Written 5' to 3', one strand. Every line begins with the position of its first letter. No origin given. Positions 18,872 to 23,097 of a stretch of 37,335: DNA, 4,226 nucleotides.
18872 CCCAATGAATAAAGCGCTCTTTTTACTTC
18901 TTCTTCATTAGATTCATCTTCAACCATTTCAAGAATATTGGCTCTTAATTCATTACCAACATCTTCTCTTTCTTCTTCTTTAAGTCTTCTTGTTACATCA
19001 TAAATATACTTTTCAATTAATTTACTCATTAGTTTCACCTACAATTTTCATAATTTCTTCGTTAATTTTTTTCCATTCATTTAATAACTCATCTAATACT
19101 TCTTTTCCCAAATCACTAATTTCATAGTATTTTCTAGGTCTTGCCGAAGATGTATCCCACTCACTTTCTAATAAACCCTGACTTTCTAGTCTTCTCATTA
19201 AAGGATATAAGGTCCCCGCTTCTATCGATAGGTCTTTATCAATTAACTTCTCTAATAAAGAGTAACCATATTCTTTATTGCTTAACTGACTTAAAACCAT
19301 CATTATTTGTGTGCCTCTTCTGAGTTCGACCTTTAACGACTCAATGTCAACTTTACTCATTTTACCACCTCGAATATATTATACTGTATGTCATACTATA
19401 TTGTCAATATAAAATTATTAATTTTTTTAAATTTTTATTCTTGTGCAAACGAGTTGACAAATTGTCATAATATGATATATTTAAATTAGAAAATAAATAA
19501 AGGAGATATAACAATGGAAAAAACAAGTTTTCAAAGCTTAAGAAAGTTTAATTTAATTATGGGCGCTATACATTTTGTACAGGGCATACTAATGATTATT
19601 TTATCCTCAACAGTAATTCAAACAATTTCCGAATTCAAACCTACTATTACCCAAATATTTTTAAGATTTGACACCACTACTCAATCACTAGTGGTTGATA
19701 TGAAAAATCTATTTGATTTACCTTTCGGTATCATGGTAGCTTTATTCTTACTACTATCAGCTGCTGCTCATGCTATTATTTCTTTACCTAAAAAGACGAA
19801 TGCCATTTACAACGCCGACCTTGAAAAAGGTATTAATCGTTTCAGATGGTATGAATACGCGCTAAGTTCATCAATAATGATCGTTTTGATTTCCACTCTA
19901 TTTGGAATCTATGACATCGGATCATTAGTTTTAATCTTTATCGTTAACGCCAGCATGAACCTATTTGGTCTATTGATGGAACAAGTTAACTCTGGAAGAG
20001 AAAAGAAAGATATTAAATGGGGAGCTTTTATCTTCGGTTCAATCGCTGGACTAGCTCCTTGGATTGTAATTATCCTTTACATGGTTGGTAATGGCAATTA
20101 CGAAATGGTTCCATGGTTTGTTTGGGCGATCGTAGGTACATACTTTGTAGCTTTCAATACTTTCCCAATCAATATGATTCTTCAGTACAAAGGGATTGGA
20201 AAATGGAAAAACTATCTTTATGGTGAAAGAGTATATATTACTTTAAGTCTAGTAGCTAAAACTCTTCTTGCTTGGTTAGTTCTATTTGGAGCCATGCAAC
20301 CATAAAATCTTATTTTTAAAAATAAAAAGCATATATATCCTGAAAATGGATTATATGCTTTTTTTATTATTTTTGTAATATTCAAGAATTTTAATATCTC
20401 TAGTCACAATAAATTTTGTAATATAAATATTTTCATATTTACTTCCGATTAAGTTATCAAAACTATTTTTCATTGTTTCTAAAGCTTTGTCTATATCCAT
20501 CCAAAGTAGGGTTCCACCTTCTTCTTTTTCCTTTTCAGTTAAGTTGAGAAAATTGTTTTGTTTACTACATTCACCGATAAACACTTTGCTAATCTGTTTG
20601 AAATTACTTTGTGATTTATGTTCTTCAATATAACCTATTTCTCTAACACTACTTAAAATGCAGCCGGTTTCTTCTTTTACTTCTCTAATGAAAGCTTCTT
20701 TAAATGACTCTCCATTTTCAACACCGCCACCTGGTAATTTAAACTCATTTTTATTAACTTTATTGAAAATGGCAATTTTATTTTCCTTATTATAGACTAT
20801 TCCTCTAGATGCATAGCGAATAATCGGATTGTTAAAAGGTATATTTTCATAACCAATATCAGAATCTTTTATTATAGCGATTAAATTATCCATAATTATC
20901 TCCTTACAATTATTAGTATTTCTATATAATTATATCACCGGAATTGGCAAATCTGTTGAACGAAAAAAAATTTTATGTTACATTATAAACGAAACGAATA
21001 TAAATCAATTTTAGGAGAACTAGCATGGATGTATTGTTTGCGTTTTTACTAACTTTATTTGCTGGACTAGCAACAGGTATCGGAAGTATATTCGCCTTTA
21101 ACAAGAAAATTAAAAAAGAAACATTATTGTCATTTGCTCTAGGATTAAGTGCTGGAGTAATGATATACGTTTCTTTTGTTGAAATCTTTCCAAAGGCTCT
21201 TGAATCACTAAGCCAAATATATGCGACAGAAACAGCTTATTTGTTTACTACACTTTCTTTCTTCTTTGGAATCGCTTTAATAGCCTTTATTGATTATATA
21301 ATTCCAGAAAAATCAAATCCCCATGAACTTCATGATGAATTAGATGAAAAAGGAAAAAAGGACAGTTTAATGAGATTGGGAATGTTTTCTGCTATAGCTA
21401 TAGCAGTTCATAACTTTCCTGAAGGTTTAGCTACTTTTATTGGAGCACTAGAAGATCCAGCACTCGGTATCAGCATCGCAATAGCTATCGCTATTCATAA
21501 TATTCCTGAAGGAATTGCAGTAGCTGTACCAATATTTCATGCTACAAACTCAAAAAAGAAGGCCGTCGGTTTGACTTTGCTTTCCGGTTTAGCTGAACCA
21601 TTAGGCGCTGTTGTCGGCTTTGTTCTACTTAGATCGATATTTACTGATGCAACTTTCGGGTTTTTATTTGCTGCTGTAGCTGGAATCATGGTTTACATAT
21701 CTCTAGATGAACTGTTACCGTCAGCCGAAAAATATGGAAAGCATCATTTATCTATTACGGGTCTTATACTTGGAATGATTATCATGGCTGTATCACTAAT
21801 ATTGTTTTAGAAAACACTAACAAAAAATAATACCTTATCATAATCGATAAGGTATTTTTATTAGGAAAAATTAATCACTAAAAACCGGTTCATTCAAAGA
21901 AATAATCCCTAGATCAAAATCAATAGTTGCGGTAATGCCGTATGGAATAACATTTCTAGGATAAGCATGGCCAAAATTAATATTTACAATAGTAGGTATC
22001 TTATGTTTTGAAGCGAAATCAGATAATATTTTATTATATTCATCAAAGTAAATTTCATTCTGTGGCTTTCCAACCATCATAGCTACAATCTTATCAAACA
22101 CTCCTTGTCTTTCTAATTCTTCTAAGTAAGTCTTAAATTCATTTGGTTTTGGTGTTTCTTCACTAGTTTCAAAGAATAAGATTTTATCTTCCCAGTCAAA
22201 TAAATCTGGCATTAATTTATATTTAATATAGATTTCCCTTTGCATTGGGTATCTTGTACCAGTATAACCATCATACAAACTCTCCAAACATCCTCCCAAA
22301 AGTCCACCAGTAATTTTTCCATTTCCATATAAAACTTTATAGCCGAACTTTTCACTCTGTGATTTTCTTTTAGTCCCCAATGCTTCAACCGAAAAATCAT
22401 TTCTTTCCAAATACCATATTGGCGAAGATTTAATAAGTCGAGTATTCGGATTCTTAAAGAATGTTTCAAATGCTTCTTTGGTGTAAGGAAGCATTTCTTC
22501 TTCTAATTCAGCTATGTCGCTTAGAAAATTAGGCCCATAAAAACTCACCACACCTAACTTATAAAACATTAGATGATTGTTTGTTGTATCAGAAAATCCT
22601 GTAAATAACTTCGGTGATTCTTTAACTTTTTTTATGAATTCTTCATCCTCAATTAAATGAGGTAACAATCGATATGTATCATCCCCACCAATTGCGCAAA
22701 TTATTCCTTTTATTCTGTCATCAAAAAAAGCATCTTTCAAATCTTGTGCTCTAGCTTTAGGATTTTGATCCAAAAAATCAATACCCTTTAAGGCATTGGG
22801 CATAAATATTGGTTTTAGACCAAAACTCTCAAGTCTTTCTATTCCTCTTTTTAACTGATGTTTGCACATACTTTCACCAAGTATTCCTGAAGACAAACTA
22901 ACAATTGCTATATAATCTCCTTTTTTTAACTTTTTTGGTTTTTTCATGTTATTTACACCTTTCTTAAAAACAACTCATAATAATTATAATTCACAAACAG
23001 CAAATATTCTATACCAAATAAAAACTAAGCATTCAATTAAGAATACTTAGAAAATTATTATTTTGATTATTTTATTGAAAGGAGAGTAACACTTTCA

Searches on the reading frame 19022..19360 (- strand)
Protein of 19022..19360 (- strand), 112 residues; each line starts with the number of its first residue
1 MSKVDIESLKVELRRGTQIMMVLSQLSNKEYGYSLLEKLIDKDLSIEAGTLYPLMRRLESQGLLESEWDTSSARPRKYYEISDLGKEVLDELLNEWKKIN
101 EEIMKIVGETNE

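Call 3: search_protein_families(library=pfam, proteins=[window:19022-19360:-], max_evalue=0.01)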
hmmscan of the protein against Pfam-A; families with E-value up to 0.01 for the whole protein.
window:19022-19360:- (112 aa): 3 families
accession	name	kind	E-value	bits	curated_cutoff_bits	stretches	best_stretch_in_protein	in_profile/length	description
PF03551.20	PadR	-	2.6e-17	63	27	1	22-90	1-74/75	Transcriptional regulator PadR-like family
PF04458.17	DUF505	-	0.00073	18.5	28.7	1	53-108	369-422/622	Protein of unknown function (DUF505)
PF13601.12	HTH_34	-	0.0023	18.5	27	1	39-97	19-77/80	Winged helix DNA-binding domain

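Call 6: search_protein_families(library=ncbifam, proteins=[window:19022-19360:-], max_evalue=0.01)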
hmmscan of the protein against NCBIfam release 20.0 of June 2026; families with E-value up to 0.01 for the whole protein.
window:19022-19360:- (112 aa): 7 families
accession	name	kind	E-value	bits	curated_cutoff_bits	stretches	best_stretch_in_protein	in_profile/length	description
TIGR03433.1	padR_acidobact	paralog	2.2e-17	63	101.8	1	15-108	2-100/101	PadR family transcriptional regulator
NF053635.1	TransRegRv3488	equivalog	2.1e-11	43.9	140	1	12-104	3-96/98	Rv3488 family transcriptional regulator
NF006931.0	PRK09416.1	equivalog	6.3e-11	42.6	112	1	15-100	41-126/135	PadR family transcriptional regulator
TIGR02719.1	repress_PhaQ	equivalog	4.2e-08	33.6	139.35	1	23-96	31-106/138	poly-beta-hydroxybutyrate-responsive repressor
NF041230.1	BagL_FevM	exception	0.00013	22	230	1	45-110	65-129/145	MarR family transcriptional regulator BagL/FevM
NF052638.1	TransRegOhrRVib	equivalog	0.0002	21.1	200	1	37-87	54-103/141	transcriptional regulator OhrR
NF010349.0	PRK13777.1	equivalog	0.0041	16.5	153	1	50-105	76-130/190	HTH-type transcriptional regulator Hpr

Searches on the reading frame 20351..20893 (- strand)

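Call 3: search_protein_families(library=pfam, proteins=[window:20351-20893:-], max_evalue=0.01)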
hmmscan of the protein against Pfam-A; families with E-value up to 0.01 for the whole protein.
window:20351-20893:- (180 aa): 1 family
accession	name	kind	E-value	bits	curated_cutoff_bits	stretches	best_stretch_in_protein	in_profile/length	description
PF00293.34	NUDIX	-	9.3e-14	52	21.1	1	32-143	9-124/134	NUDIX domain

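Call 6: search_protein_families(library=ncbifam, proteins=[window:20351-20893:-], max_evalue=0.01)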
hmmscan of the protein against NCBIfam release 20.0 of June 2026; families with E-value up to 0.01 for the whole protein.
window:20351-20893:- (180 aa): 17 families
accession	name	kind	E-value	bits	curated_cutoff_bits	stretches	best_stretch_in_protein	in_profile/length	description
TIGR02705.1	nudix_YtkD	equivalog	6.6e-11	42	154.4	1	39-140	35-130/156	RNA deprotection pyrophosphohydrolase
NF001937.0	PRK00714.1-4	equivalog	4.7e-07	29.6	139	1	32-92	14-74/161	RNA pyrophosphohydrolase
NF001936.0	PRK00714.1-3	equivalog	6.2e-07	29.4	118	1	34-79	19-65/155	RNA pyrophosphohydrolase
NF001935.0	PRK00714.1-2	equivalog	7.2e-07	28.9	259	1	32-89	14-71/183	RNA pyrophosphohydrolase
NF052459.1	OxoGTPPhMutT1Mycb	equivalog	1.8e-06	27.2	475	1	36-153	16-125/292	8-oxo-(d)GTP phosphatase MutT1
NF008044.0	PRK10776.1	equivalog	2e-06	27.7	148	1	30-89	8-71/130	8-oxo-dGTP diphosphatase MutT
TIGR00586.1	mutt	equivalog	6.2e-06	26.2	97.9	1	31-84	10-67/129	8-oxo-dGTP diphosphatase MutT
NF001938.0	PRK00714.1-5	equivalog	9.7e-06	25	116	1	45-79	41-75/172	RNA pyrophosphohydrolase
NF006530.0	PRK08999.1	equivalog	1.6e-05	24.1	245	1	48-84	32-68/315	Nudix family hydrolase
NF001934.0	PRK00714.1-1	equivalog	2.8e-05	23.6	241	1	32-85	14-67/176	RNA pyrophosphohydrolase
NF012016.0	PRK15472.1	equivalog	4e-05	23.3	95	1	45-80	27-62/141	nucleoside triphosphatase NudI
NF001299.0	PRK00241.1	equivalog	0.00011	21.7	158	1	51-86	161-196/263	NAD(+) diphosphatase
TIGR00052.1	TIGR00052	subfamily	0.00015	21.4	79.55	1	39-142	66-170/188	nudix-type nucleoside diphosphatase, YffH/AdpP family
NF041652.1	Nud_hyd_Dein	equivalog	0.00017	21.8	200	1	47-87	41-81/152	Nudix hydrolase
NF007834.0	PRK10546.1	equivalog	0.00024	20.9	156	1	52-101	33-79/135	pyrimidine (deoxy)nucleoside triphosphate diphosphatase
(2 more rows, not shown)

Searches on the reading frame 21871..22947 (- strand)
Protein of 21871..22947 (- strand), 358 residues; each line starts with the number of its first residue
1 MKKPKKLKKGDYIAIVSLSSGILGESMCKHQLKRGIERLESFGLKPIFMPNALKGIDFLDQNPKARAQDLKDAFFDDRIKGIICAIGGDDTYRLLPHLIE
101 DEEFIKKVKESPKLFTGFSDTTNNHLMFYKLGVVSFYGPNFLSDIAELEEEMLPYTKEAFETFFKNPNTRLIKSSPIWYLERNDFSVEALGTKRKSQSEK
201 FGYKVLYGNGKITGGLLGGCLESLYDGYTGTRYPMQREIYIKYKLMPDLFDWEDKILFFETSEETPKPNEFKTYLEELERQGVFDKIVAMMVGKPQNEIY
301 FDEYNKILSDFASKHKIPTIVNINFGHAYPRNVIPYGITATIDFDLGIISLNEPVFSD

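Call 71: search_protein_families(library=pfam, proteins=[window:21871-22947:-], max_evalue=0.00001)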
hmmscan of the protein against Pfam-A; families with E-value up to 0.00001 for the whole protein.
window:21871-22947:- (358 aa): 2 families
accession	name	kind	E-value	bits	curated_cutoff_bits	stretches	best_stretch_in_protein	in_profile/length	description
PF02016.21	Peptidase_S66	-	5.4e-29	101.2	25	1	13-138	1-121/121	LD-carboxypeptidase N-terminal domain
PF17676.7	Peptidase_S66C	-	1.2e-21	78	23.7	1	213-342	1-120/120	LD-carboxypeptidase C-terminal domain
